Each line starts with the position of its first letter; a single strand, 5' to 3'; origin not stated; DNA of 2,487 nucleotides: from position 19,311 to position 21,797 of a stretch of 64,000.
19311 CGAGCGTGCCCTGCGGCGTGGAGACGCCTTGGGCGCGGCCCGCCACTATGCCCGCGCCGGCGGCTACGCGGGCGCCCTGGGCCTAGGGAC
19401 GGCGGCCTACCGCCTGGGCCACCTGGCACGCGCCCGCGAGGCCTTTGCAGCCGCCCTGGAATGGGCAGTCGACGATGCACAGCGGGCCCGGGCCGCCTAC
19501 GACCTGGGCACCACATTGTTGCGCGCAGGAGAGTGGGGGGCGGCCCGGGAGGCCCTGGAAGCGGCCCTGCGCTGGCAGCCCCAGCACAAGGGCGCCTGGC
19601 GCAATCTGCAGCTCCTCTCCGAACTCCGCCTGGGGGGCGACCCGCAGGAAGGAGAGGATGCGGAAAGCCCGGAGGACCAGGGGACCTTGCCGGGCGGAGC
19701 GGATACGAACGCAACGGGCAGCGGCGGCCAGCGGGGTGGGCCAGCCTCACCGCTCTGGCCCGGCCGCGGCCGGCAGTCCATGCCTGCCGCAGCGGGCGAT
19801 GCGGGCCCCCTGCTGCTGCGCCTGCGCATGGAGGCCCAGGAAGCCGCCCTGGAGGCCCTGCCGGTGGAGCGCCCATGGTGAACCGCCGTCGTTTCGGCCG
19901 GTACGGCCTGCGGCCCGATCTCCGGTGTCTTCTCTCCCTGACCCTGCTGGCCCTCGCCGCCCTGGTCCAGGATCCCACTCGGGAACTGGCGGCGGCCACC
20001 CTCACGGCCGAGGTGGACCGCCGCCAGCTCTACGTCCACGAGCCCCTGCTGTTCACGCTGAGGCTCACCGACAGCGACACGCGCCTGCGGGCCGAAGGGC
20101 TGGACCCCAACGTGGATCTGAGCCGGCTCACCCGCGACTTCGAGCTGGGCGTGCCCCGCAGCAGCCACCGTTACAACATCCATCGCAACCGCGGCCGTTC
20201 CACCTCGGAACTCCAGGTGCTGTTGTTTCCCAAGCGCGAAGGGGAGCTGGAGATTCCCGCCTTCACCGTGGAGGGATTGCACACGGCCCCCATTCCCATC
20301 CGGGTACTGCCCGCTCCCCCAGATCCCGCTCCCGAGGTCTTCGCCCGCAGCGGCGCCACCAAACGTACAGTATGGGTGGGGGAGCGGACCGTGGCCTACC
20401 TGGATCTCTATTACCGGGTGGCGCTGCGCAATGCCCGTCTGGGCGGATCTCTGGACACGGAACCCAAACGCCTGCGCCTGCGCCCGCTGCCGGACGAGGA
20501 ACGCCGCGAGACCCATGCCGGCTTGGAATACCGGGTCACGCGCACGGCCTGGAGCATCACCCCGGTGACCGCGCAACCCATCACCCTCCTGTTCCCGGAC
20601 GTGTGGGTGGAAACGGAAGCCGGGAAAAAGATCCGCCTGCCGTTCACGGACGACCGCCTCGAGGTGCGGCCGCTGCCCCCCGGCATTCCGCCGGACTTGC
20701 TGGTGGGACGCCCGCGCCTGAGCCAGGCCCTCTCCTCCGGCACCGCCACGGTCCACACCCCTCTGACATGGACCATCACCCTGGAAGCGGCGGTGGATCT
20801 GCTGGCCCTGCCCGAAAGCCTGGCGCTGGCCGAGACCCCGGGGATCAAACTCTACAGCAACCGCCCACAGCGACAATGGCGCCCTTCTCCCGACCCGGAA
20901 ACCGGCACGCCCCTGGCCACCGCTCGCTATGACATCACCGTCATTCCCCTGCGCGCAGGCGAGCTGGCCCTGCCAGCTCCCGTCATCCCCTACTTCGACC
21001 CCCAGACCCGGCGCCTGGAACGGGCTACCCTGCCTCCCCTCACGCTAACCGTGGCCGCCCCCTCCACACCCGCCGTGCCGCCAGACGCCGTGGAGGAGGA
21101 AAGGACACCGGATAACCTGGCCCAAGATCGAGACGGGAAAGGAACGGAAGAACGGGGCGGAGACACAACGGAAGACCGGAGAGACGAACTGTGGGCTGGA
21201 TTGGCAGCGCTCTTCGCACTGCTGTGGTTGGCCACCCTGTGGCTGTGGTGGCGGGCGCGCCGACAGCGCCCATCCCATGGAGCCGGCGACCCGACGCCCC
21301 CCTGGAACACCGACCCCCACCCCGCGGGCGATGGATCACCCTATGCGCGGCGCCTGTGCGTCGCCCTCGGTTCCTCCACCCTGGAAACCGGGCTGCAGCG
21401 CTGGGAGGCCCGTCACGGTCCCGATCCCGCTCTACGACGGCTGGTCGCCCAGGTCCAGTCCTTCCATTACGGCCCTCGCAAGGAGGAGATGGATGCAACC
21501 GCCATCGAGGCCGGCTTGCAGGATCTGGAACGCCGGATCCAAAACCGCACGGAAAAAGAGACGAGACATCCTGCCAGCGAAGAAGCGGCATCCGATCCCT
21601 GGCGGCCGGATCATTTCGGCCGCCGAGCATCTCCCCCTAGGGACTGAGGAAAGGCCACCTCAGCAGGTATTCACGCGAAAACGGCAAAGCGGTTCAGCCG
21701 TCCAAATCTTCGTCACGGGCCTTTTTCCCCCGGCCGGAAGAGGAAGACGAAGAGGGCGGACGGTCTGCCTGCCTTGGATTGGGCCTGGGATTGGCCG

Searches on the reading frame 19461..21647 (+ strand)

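Call 43: search_protein_families(library=pfam, proteins=[window:19461-21647:+], max_evalue=0.001)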
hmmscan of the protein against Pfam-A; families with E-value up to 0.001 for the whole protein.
window:19461-21647:+ (728 aa): 2 families
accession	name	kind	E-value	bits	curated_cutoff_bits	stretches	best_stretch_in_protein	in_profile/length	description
PF13584.12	BatD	-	1.3e-12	48.7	24.1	1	183-282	1-92/92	BatD DUF11 like domain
PF12584.13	TRAPPC10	-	0.00054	20.2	22.5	0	488-512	92-116/150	Trafficking protein particle complex subunit 10, TRAPPC10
